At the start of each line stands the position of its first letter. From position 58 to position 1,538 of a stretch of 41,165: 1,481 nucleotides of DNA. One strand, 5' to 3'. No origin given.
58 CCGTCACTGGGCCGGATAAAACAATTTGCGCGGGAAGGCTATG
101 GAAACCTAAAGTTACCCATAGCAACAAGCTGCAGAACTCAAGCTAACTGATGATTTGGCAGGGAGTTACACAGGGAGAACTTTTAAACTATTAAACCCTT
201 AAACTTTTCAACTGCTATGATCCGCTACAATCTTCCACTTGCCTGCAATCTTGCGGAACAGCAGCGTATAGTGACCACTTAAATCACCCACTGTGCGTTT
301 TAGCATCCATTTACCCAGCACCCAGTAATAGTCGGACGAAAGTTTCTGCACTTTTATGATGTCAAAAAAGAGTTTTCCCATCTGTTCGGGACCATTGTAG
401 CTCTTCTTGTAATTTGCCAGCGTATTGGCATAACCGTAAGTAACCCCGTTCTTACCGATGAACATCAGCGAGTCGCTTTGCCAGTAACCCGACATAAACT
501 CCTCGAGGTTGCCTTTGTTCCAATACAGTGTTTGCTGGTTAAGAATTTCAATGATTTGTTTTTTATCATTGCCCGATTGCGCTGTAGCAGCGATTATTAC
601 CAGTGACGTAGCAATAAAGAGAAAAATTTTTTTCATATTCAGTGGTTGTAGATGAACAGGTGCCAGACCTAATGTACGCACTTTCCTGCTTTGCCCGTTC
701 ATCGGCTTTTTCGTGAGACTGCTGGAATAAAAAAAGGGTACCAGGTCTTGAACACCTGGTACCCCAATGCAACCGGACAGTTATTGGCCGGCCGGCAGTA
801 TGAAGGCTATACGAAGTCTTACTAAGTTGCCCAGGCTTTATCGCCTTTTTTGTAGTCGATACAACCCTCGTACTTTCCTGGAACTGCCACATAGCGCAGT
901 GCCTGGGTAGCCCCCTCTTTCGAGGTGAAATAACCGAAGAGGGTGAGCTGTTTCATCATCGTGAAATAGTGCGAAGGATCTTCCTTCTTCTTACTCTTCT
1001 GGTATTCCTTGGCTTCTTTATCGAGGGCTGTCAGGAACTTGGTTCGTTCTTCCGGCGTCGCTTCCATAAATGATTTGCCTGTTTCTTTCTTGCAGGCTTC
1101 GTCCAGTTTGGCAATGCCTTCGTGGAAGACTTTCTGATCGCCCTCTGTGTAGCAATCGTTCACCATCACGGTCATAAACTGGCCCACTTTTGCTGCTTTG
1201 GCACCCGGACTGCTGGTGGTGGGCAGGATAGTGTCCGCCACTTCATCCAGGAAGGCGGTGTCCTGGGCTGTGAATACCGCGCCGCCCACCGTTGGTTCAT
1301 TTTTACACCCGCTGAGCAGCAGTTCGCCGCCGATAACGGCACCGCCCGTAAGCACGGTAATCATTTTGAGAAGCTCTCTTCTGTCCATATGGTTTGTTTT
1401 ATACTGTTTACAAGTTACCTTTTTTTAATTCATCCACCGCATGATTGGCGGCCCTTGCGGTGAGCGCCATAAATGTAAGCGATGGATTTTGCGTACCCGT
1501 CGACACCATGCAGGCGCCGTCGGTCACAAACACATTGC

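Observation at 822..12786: Five tandem FAD/GMC dehydrogenase catalytic-subunit paralogs share one TAT-lipoprotein small subunit in a single operon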

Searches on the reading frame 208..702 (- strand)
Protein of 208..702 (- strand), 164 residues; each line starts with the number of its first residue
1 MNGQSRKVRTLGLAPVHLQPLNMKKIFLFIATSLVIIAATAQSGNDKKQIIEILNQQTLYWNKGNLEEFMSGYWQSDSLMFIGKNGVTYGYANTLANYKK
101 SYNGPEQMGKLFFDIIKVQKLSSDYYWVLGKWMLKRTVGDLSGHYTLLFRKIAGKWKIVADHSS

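Call 3: search_protein_families(library=pfam, proteins=[window:208-702:-], max_evalue=0.01)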
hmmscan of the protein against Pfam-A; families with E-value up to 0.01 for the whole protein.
window:208-702:- (164 aa): 2 families
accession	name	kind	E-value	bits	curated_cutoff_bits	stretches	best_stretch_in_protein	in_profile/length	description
PF14534.12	DUF4440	-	7.7e-08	33.2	25.2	1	52-158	3-107/107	Domain of unknown function (DUF4440)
PF13474.12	SnoaL_3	-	0.00015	22.5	22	1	63-164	14-117/121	SnoaL-like domain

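Call 4: search_protein_families(library=ncbifam, proteins=[window:208-702:-], max_evalue=0.01)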
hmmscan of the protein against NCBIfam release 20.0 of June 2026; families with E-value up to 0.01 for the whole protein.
window:208-702:- (164 aa): 0 families

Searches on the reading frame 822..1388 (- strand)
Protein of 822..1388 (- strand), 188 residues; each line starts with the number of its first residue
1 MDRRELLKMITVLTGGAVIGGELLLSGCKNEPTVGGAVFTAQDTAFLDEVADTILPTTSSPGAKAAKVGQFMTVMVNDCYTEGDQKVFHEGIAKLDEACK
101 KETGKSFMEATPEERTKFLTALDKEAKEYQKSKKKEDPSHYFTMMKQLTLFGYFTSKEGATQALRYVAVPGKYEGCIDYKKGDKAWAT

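Call 3: search_protein_families(library=pfam, proteins=[window:822-1388:-], max_evalue=0.01)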
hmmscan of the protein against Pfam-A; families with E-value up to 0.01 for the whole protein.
window:822-1388:- (188 aa): 1 family
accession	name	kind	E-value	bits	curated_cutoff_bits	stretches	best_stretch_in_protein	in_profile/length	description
PF13618.11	Gluconate_2-dh3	-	9e-42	143.1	23.4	1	42-171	2-135/135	Gluconate 2-dehydrogenase subunit 3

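Call 4: search_protein_families(library=ncbifam, proteins=[window:822-1388:-], max_evalue=0.01)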
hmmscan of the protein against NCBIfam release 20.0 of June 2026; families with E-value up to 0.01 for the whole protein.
window:822-1388:- (188 aa): 0 families

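Call 10: search_solved_structures(query=window:822-1388:-, max_evalue=1, show_alignments=2)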
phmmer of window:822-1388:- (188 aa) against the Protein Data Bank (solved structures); distinct sequences matched with E-value up to 1: 0.

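Call 11: find_homologous_proteins(query=window:822-1388:-, max_evalue=0.00001)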
Query window:822-1388:- (188 aa): 7912 proteins with E <= 0.00001 among 8000 candidates; the best 120 are listed.
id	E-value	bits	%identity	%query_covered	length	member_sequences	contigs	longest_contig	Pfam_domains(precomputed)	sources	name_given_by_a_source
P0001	2.8e-120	417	100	100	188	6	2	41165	PF13618.12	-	-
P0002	2.5e-104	365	87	100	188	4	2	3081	PF13618.12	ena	-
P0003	2.6e-104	365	87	100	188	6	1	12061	PF13618.12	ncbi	-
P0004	2.9e-104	365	86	100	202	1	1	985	PF13618.12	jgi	jgi:Gluconate 2-dehydrogenase subunit 3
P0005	4.6e-104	364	86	100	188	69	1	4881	PF13618.12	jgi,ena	-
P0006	6.0e-104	364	87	100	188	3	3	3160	PF13618.12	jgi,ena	-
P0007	9.1e-104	363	85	100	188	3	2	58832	PF13618.12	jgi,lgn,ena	-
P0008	3.0e-103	361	85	100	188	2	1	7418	PF13618.12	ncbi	-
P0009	3.2e-103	361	86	100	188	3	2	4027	PF13618.12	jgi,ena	-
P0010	4.0e-103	361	86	100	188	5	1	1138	PF13618.12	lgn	-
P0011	5.7e-103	360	85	100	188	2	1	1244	PF13618.12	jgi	jgi:hypothetical protein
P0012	8.2e-103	360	86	100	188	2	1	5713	PF13618.12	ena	-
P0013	2.7e-102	358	85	100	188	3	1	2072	PF13618.12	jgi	jgi:hypothetical protein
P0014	3.3e-102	358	85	100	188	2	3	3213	PF13618.12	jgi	jgi:hypothetical protein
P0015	2.9e-101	355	84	100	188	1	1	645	PF13618.12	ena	-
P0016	4.4e-101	354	82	100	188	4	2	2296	PF13618.12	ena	-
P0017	5.5e-101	354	82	100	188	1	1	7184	PF13618.12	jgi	jgi:Gluconate 2-dehydrogenase subunit 3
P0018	6.3e-101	354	84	100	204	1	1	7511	PF13618.12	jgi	jgi:Gluconate 2-dehydrogenase subunit 3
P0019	1.4e-100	353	83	100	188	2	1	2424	PF13618.12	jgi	jgi:Gluconate 2-dehydrogenase subunit 3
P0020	3.5e-100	351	84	100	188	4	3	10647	PF13618.12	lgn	-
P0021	5.1e-100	351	84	100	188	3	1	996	PF13618.12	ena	-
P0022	6.0e-100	351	83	100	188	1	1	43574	PF13618.12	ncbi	ncbi:MAG: gluconate 2-dehydrogenase subunit 3 family protein [Bacteroidota bacterium]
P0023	1.5e-99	349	82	100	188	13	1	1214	PF13618.12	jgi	jgi:hypothetical protein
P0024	1.6e-99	349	84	100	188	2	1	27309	PF13618.12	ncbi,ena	-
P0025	2.7e-99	348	82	100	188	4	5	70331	PF13618.12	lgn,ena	-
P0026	1.0e-98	346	82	100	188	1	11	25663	PF13618.12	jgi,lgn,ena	jgi:hypothetical protein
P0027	1.3e-97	343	82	100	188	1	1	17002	PF13618.12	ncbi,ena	-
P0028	1.8e-94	333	80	100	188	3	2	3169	PF13618.12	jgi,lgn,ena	jgi:hypothetical protein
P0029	4.2e-93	328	76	100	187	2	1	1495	PF13618.12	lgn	-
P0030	5.4e-92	325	78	100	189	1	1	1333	PF13618.12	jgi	jgi:hypothetical protein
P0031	1.3e-91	323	79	100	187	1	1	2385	PF13618.12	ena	-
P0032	1.4e-91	323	78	100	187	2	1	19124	PF13618.12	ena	-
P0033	5.8e-91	321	78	100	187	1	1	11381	PF13618.12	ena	-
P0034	8.2e-91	321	79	100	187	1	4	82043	PF13618.12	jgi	jgi:hypothetical protein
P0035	1.0e-90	320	77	100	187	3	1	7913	PF13618.12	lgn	-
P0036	1.6e-90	320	77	100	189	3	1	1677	PF13618.12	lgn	-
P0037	1.7e-90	320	78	100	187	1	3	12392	PF13618.12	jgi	jgi:hypothetical protein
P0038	1.7e-90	320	76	100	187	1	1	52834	PF13618.12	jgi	jgi:hypothetical protein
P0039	1.7e-90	320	79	100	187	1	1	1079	PF13618.12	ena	-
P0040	2.0e-90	320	79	100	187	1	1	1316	PF13618.12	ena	-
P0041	2.6e-90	319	79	100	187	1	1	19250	PF13618.12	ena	-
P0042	4.9e-90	318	78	100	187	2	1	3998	PF13618.12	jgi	jgi:hypothetical protein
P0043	5.5e-90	318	77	100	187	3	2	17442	PF13618.12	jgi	jgi:hypothetical protein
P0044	5.5e-90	318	78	100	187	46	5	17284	PF13618.12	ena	-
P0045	6.3e-90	318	78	100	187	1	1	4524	PF13618.12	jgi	jgi:Gluconate 2-dehydrogenase subunit 3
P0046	6.4e-90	318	78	100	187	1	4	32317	PF13618.12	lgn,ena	-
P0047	6.6e-90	318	78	100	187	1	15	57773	PF13618.12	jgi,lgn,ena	-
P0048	8.2e-90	318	77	100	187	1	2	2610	PF13618.12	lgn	-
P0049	9.3e-90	317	78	100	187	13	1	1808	PF13618.12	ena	-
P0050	1.2e-89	317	78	100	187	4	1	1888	PF13618.12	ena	-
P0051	1.2e-89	317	77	100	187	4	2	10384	PF13618.12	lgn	-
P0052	1.4e-89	317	78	100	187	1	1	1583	PF13618.12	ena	-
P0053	2.0e-89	316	74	99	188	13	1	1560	PF13618.12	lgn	-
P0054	3.3e-89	316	74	100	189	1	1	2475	PF13618.12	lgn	-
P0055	9.8e-89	314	78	100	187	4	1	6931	PF13618.12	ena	-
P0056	1.1e-88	314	77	100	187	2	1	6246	PF13618.12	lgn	-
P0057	1.9e-88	313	77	100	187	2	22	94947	PF13618.12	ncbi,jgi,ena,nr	ncbi:MAG: gluconate 2-dehydrogenase subunit 3 family protein [Ferruginibacter sp.]|nr:gluconate 2-de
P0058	2.0e-88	313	76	100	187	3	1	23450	PF13618.12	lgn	-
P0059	2.0e-88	313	78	100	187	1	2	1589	PF13618.12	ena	-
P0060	2.7e-88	313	85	90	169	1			PF13618.12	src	-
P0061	2.8e-88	313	76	100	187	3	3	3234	PF13618.12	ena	-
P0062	3.2e-88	312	74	99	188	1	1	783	PF13618.12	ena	-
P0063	5.0e-88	312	74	100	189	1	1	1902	PF13618.12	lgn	-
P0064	5.3e-88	312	73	99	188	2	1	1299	PF13618.12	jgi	-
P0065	5.4e-88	312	73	99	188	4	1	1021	PF13618.12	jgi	jgi:Gluconate 2-dehydrogenase subunit 3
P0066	6.5e-88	311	77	100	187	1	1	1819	PF13618.12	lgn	-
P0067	7.7e-88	311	74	100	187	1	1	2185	PF13618.12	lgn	-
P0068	1.1e-87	311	73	99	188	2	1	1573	PF13618.12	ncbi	-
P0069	1.1e-87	311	74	100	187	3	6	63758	PF13618.12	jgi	jgi:hypothetical protein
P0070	1.1e-87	311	76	100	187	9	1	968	PF13618.12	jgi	-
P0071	1.8e-87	310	73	99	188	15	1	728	PF13618.12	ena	-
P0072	2.4e-87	310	75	100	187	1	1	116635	PF13618.12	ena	-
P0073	3.1e-87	309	76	100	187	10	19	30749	PF13618.12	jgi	jgi:hypothetical protein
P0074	3.2e-87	309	74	100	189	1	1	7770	PF13618.12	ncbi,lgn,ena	-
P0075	3.4e-87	309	72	100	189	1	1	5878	PF13618.12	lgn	-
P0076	5.9e-87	308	72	99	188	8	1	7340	PF13618.12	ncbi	-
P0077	6.0e-87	308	74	100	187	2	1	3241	PF13618.12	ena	-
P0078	6.6e-87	308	75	100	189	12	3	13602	PF13618.12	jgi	jgi:hypothetical protein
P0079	7.2e-87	308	74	99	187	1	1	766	PF13618.12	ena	-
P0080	8.5e-87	308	74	100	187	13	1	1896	PF13618.12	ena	-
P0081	1.4e-86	307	72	99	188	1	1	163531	PF13618.12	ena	-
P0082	1.4e-86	307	73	100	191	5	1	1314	PF13618.12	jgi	jgi:hypothetical protein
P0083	1.9e-86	307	76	100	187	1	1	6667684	PF13618.12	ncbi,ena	-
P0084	2.1e-86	306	72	99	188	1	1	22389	PF13618.12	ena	-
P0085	2.1e-86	306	72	100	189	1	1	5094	PF13618.12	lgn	-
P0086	2.2e-86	306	74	100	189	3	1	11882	PF13618.12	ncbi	-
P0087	3.1e-86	306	73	100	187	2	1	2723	PF13618.12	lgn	-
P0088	3.8e-86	306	73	100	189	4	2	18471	PF13618.12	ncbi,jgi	jgi:hypothetical protein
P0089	4.4e-86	305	73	99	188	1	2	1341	PF13618.12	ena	-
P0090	4.9e-86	305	74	100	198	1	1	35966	PF13618.12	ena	-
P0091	8.1e-86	305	72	100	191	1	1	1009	PF13618.12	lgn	-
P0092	9.8e-86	304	71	100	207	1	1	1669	PF13618.12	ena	-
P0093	1.0e-85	304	72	99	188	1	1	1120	PF13618.12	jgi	-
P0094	1.5e-85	304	73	100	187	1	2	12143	PF13618.12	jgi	-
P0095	1.8e-85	303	75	100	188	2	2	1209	PF13618.12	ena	-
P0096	2.0e-85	303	71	99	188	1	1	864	PF13618.12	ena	-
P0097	2.0e-85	303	74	100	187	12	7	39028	PF13618.12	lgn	-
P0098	2.3e-85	303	72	99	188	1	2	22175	PF13618.12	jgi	jgi:hypothetical protein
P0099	3.5e-85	302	71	100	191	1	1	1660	PF13618.12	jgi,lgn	jgi:hypothetical protein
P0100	3.6e-85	302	71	99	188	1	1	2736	PF13618.12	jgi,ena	-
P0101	5.0e-85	302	80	91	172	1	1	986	PF13618.12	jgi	-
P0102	6.7e-85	302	70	100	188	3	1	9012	PF13618.12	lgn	-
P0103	1.1e-84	301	72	100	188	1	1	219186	PF13618.12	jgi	jgi:hypothetical protein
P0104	1.3e-84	301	72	100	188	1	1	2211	PF13618.12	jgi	jgi:hypothetical protein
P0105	1.5e-84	300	71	99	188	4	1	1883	PF13618.12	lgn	-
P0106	1.7e-84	300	70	99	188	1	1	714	PF13618.12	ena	-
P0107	2.0e-84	300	72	100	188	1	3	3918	PF13618.12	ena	-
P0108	2.3e-84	300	71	99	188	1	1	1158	PF13618.12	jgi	-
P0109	2.5e-84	300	71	99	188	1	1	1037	PF13618.12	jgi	jgi:hypothetical protein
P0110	2.5e-84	300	72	100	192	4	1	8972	PF13618.12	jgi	jgi:hypothetical protein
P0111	3.0e-84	299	63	100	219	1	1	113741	PF13618.12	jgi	jgi:hypothetical protein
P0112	3.4e-84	299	71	99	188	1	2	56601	PF13618.12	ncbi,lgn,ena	-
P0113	3.7e-84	299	70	99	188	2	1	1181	PF13618.12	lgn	-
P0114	3.8e-84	299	74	100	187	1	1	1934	PF13618.12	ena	-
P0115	4.0e-84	299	71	100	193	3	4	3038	PF13618.12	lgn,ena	-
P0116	4.2e-84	299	70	99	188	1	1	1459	PF13618.12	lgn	-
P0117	5.3e-84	299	70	99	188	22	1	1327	PF13618.12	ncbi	-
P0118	6.6e-84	298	73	100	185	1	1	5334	PF13618.12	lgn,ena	-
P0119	7.5e-84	298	74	100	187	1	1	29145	PF13618.12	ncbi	-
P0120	8.6e-84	298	71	99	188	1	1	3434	PF13618.12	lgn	-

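Call 12: find_encoding_contigs(protein=window:822-1388:-, flank=10000, max_places=6)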
Protein window:822-1388:- (188 aa): 2 contigs read that carry it; 1 place shown.
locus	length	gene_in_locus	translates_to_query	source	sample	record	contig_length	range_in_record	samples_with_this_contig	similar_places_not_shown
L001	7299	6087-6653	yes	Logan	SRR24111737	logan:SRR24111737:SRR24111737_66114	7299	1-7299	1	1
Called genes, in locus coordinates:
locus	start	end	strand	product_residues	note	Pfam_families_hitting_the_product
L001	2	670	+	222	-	?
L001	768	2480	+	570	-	PF00732:GMC_oxred_N, PF05199:GMC_oxred_C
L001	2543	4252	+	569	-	PF00732:GMC_oxred_N, PF13450:NAD_binding_8 (faint), PF05199:GMC_oxred_C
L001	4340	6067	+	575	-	PF00732:GMC_oxred_N, PF05199:GMC_oxred_C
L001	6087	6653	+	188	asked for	PF13618:Gluconate_2-dh3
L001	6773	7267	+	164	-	PF14534:DUF4440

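Call 14: find_related_loci(query=A1, collection=genome_contigs, flank=10000)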
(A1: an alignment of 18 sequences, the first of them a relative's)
Query A1 (188 aa) in genome_contigs; peptide patterns used: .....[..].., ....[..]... (x = any residue, [..] = any of these).
600 stretches matched a pattern (row limit reached: there are more); 586 encode a relative of the query (tblastn E <= 1e-3); the best 80 are kept; 80 distinct loci.
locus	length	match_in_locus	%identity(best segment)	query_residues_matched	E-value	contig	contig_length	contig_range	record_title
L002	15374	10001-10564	86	1-188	5e-110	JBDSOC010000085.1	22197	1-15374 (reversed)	MAG: Chitinophagaceae bacterium isolate cluster1_bin.430 k127_8470913, whole genome shotgun sequence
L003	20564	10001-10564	83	1-188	2e-99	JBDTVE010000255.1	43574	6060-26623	MAG: Bacteroidota bacterium isolate cluster3_bin.60 NODE_2195_length_43574_cov_9.127232, whole genome shotgun sequence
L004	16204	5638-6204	76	1-188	9e-95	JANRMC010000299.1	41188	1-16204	MAG: Flavihumibacter sp. isolate bins.150 k141_1363679, whole genome shotgun sequence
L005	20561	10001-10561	73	1-187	1e-94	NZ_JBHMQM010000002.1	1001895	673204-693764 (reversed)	Terrimonas sp. R1 R1_scaffold2, whole genome shotgun sequence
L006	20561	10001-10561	77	1-188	4e-94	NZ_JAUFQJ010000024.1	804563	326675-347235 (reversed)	Ferruginibacter paludis strain CECT 8366 platanus_K_17_124_27, whole genome shotgun sequence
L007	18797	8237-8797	74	1-188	7e-92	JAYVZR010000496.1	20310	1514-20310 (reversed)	MAG: Ferruginibacter sp. isolate GL91_DN_metabinner_18 GL91_DN_metabinner_18_495, whole genome shotgun sequence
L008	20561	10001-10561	74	1-188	4e-90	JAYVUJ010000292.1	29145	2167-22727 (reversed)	MAG: Ferruginibacter sp. isolate GL74_UP_metabinner_42 GL74_UP_metabinner_42_291, whole genome shotgun sequence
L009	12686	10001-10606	66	1-188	4e-87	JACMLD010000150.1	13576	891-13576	MAG: Chitinophagaceae bacterium isolate ES-bin-292 ES-bin-292-contig-k141_3497323, whole genome shotgun sequence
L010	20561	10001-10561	71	1-188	1e-86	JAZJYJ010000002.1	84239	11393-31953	MAG: Bacteroidota bacterium isolate ADI_H1L3_2_122_18_3-bin037 ADIH1L32_B037_0_000000000002, whole genome shotgun sequen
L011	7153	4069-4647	68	1-188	8e-86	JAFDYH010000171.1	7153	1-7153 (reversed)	MAG: Bacteroidetes bacterium isolate SZAS-49 BACT-AMP-8__171__length-7153, whole genome shotgun sequence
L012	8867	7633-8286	60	1-188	8e-86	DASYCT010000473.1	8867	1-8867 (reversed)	MAG TPA_asm: Chitinophagaceae bacterium isolate SMAG_U4940 k141_1129228, whole genome shotgun sequence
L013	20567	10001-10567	68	1-188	1e-85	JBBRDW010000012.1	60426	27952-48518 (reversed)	MAG: Chitinophagales bacterium isolate Co_metawrap_2476 Cmw_2476_k141_3723974_length_60426_cov_17.0000, whole genome sho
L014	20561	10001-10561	68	1-188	1e-85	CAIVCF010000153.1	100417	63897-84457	MAG: uncultured Chitinophagaceae bacterium isolate AM-lipid-02-D4_bin-0365 genome assembly, contig: bin-0365:153/261, wh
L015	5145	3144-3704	69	1-188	2e-85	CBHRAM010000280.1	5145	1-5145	MAG TPA_asm: uncultured Chitinophagaceae bacterium isolate ERR14722431_concoct_84 genome assembly, contig: ERZ27336832.1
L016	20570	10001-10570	69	1-188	6e-85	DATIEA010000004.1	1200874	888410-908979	MAG TPA_asm: Phnomibacter sp. isolate SMAG_U16357 k141_831317, whole genome shotgun sequence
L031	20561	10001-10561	68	1-188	4e-82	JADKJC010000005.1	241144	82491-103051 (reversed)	MAG: Chitinophagaceae bacterium isolate Skiv_18-Q3-R9-52_MAXAC.311 tig00006670-10-2401380, whole genome shotgun sequence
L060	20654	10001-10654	56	1-188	1e-78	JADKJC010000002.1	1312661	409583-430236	MAG: Chitinophagaceae bacterium isolate Skiv_18-Q3-R9-52_MAXAC.311 tig00000795-10-13104420, whole genome shotgun sequenc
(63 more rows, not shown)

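Call 21: search_solved_structures(query=A1, max_evalue=10, show_alignments=3)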
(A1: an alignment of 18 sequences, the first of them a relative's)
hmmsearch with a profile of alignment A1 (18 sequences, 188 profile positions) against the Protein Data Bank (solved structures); distinct sequences matched with E-value up to 10: 3.
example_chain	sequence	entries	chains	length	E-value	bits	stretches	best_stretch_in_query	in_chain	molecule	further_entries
9b0x_L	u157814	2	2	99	0.17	14.8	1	84-131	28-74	ATP synthase coupling factor 6, F6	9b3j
7nhp_1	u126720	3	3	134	1.2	12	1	12-68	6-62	Photosystem II lipoprotein Psb27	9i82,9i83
1srv_A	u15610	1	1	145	1.4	11.8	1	3-23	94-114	PROTEIN (GROEL (HSP60 CLASS))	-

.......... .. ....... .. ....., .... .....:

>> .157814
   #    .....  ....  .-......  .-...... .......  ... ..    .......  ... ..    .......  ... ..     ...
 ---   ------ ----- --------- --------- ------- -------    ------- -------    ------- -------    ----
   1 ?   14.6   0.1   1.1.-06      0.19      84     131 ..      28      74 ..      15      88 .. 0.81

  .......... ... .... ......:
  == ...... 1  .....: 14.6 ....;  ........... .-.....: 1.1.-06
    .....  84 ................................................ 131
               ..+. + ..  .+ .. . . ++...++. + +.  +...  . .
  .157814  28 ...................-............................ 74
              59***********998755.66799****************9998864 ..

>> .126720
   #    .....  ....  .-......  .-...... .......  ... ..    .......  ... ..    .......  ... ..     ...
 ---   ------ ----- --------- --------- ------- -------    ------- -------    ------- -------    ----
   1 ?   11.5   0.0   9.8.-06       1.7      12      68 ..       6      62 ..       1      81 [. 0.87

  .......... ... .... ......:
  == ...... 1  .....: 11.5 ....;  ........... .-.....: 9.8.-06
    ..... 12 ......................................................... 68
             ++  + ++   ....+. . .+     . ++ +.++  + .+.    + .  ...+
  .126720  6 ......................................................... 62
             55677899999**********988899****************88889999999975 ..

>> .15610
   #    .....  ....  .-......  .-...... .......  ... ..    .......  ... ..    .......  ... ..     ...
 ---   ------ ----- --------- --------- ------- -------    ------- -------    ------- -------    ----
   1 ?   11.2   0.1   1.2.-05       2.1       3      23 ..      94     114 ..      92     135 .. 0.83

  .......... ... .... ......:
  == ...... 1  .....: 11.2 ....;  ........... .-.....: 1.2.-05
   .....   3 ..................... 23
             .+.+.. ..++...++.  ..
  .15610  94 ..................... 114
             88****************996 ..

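Call 25: predict_structure(alignment_id=A1)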
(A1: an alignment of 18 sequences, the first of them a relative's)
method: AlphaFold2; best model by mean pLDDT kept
length: 188 residues; sequences in the alignment: 18
mean_pLDDT: 58.0   pTM: 0.55
mean pLDDT of the five models: 58.0, 52.7, 51.2, 47.1, 45.3
residues with pLDDT >= 90: 1; 70-90: 58; 50-70: 51; < 50: 78
segments of 3 or more residues with pLDDT < 50: 1-10, 13-36, 60-64, 154-188
pLDDT, mean of each block of 10 residues (from residue 1): 47 44 37 55 79 63 55 65 71 84 88 83 74 55 58 43 32 33 31
secondary structure, 60 per line:
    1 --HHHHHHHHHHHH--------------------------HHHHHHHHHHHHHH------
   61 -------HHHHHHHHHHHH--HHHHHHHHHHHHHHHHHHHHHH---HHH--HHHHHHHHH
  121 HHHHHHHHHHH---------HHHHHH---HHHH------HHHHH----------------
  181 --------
elements in order: H3-14 H41-54 H68-79 H82-103 H112-131 H141-146 H150-153 H160-164

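Call 30: fold_search(model_id=the predicted structure, library=pdb)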
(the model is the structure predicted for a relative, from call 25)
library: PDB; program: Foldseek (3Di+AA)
matches with E <= 10: 35; with E <= 0.001: 0
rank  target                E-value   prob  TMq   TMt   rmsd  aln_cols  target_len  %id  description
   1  7unj_B                3.1e+00  0.08  0.21  0.19   9.2       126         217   17  De novo designed chlorophyll dimer protein with Zn pheophorbide a methyl ester matching geometry of purple bacterial s (released 2023-04-19)
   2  6dg6_C                4.5e+00  0.10  0.22  0.33   7.5        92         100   14  Structure of a de novo designed Interleukin-2/Interleukin-15 mimetic (released 2019-01-16)
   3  6zdw_AAA              4.5e+00  0.08  0.22  0.27  13.8       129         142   13  Crystal structure of the ribonuclease core of R3B2 (released 2021-03-31)
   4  6cq6_B                4.5e+00  0.02  0.13  0.10  18.3       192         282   16  K2P2.1(TREK-1) apo structure (released 2018-03-28)
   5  6dg6_A                4.7e+00  0.09  0.20  0.31   8.1        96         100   17  Structure of a de novo designed Interleukin-2/Interleukin-15 mimetic (released 2019-01-16)
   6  3dwk_D                4.7e+00  0.05  0.18  0.08  14.4       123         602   16  Identification of Dynamic Structural Motifs Involved in Peptidoglycan Glycosyltransfer (released 2008-09-30)
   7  3obv_E                4.9e+00  0.02  0.15  0.08  21.2       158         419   16  Autoinhibited Formin mDia1 Structure (released 2010-11-24)
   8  3lcn_B                5.2e+00  0.05  0.15  0.24  14.0       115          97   14  Nab2:Gfd1 complex (released 2010-05-12)
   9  6cnz_E                5.2e+00  0.04  0.17  0.19  15.2       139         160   11  Crystal Structure of Chorismate Mutase from Burkholderia thailandensis (released 2018-03-21)
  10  1rj4_A                5.5e+00  0.08  0.23  0.28  11.5       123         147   11  Structure of a Cell Wall Invertase Inhibitor from Tobacco in Complex with Cd2+ (released 2004-02-03)
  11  8uui_B                5.5e+00  0.03  0.16  0.21  13.8       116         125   10  X-ray structure of Interleukin-23 in complex with peptide 23-446 (released 2025-07-09)
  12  3dwk_C                5.8e+00  0.03  0.18  0.08  16.4       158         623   14  Identification of Dynamic Structural Motifs Involved in Peptidoglycan Glycosyltransfer (released 2008-09-30)
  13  6cnz_D                6.1e+00  0.03  0.16  0.18  15.3       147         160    9  Crystal Structure of Chorismate Mutase from Burkholderia thailandensis (released 2018-03-21)
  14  7f4t_G                6.4e+00  0.06  0.19  0.25  11.7       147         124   12  Crystal structure of SAM-bound TthMTA1-Ptep2 complex (released 2022-06-15)
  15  7vg4_D                6.4e+00  0.02  0.13  0.12  19.1       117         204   19  10,5-methenyltetrahydrofolate cyclohydrolase from Methylobacterium extorquens AM1 strain (released 2022-07-06)
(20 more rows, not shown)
